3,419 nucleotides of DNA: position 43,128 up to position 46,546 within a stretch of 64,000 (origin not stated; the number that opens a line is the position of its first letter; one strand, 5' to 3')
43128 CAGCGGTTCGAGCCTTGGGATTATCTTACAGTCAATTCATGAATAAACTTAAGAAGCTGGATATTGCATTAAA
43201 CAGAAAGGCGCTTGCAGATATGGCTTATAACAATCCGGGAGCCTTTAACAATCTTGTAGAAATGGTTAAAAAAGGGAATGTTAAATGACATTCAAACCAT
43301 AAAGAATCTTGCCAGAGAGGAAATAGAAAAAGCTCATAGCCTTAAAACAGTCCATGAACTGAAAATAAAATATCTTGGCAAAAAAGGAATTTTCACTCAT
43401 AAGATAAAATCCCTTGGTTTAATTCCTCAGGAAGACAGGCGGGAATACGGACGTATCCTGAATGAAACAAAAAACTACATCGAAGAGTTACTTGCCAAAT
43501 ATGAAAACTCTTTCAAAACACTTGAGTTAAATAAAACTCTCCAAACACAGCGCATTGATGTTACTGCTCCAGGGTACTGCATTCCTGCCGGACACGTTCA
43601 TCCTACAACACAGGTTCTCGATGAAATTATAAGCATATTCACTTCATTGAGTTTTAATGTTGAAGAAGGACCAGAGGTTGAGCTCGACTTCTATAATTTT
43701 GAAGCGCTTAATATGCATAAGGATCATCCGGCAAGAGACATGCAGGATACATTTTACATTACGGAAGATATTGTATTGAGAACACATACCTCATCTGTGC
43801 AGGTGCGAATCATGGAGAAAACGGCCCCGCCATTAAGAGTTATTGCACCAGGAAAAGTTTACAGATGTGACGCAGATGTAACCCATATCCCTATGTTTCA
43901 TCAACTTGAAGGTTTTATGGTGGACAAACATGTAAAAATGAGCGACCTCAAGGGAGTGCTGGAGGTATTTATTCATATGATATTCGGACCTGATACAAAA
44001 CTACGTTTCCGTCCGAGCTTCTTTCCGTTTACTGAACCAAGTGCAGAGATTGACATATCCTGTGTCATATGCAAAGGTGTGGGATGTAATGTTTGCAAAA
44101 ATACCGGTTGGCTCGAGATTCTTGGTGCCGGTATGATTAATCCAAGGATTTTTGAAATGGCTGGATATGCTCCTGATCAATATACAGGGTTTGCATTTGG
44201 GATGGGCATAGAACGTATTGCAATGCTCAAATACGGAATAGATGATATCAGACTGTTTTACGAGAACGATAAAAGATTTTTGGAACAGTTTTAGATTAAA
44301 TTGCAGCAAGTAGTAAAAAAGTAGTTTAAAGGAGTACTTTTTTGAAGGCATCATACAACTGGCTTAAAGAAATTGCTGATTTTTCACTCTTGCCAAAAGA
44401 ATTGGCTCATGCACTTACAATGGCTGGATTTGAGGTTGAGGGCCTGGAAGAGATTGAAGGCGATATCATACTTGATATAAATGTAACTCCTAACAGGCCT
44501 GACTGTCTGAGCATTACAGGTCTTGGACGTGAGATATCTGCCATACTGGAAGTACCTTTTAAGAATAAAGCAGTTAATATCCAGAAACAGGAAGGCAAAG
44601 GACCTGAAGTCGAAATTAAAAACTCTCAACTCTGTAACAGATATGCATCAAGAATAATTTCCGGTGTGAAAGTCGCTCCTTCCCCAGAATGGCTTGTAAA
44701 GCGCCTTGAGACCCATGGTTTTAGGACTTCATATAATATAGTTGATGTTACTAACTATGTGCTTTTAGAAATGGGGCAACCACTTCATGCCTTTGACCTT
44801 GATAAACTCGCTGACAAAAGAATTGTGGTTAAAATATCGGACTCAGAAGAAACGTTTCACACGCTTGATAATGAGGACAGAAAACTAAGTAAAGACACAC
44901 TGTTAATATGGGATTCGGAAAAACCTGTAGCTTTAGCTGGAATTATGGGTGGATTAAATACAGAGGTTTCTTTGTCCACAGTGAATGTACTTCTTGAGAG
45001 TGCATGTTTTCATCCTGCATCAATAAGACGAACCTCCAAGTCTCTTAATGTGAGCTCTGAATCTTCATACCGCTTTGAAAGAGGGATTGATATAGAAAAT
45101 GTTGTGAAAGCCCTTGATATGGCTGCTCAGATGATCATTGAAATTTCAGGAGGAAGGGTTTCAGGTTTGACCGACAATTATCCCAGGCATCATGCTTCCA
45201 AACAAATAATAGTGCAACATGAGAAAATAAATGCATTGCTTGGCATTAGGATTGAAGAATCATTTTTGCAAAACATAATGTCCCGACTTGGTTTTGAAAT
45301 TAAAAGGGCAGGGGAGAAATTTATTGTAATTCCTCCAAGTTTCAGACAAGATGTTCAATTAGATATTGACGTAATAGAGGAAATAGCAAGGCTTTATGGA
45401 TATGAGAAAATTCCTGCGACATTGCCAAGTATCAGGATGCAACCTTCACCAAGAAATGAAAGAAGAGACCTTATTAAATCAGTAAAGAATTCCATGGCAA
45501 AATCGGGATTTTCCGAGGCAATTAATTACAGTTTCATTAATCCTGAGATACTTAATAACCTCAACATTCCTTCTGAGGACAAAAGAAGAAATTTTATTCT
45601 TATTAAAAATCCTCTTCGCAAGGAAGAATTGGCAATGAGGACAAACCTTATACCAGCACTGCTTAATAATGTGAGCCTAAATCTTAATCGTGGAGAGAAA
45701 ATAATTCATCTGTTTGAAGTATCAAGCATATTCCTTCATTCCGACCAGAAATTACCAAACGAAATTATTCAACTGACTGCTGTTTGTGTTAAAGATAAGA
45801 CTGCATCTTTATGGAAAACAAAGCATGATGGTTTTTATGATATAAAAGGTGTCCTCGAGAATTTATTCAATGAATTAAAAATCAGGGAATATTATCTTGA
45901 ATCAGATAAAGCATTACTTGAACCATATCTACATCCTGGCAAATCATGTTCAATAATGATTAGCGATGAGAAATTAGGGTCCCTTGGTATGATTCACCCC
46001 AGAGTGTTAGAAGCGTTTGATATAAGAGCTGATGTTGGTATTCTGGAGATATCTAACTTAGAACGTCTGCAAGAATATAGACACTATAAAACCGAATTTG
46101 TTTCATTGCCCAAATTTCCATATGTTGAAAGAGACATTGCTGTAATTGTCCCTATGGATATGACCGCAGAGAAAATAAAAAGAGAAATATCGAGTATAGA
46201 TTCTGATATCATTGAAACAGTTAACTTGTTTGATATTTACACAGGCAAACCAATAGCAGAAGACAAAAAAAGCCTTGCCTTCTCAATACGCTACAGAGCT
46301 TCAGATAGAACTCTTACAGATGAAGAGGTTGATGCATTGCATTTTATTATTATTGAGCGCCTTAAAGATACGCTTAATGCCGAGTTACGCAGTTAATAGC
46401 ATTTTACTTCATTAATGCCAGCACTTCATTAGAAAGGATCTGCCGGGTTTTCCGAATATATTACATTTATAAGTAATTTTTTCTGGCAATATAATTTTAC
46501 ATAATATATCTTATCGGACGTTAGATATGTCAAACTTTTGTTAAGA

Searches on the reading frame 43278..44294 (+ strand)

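Call 26: search_protein_families(library=pfam, proteins=[window:43278-44294:+], max_evalue=0.01)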
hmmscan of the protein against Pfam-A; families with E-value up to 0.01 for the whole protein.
window:43278-44294:+ (338 aa): 2 families
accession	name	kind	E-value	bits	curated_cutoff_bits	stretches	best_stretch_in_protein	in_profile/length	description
PF01409.25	tRNA-synt_2d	-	1.6e-101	339.4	19.8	1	93-338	2-246/246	tRNA synthetases class II core domain (F)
PF02912.23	Phe_tRNA-synt_N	-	1.4e-15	57.5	22.3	1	21-88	2-69/69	Aminoacyl tRNA synthetase class II, N-terminal domain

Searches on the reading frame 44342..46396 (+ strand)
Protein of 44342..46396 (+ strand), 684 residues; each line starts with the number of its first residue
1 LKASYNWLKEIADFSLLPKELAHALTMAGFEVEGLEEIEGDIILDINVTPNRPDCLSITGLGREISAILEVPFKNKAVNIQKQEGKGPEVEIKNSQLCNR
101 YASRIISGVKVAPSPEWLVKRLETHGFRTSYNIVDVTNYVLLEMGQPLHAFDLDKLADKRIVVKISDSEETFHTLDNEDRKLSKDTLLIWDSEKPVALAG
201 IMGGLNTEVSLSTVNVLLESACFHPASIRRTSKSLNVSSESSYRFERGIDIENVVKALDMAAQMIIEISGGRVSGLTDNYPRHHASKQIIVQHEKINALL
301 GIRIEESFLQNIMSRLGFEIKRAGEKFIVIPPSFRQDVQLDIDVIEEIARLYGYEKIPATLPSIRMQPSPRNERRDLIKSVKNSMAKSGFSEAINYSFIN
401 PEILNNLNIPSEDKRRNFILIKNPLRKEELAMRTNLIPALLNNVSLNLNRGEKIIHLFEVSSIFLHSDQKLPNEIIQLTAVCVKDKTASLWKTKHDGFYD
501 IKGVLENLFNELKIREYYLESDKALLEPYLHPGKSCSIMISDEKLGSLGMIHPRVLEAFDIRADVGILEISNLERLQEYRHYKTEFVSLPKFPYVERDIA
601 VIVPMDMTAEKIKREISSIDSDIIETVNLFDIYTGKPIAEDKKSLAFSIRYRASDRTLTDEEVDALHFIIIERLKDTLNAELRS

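Call 26: search_protein_families(library=pfam, proteins=[window:44342-46396:+], max_evalue=0.01)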
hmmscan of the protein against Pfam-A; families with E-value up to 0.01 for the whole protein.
window:44342-46396:+ (684 aa): 5 families
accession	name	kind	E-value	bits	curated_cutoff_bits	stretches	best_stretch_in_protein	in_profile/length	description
PF03483.22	B3_4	-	1.4e-67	227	29.3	1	98-270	2-174/174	B3/4 domain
PF17759.6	tRNA_synthFbeta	-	2.7e-57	194.1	22.4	1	357-571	1-213/214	Phenylalanyl tRNA synthetase beta chain CLM domain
PF03147.19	FDX-ACB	-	1e-28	100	31.1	1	590-683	1-94/94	Ferredoxin-fold anticodon binding domain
PF03484.21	B5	-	5.5e-23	81.4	28.6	1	291-354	3-67/67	tRNA synthetase B5 domain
PF01409.25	tRNA-synt_2d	-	0.0014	18.6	19.8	1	360-564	5-209/246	tRNA synthetases class II core domain (F)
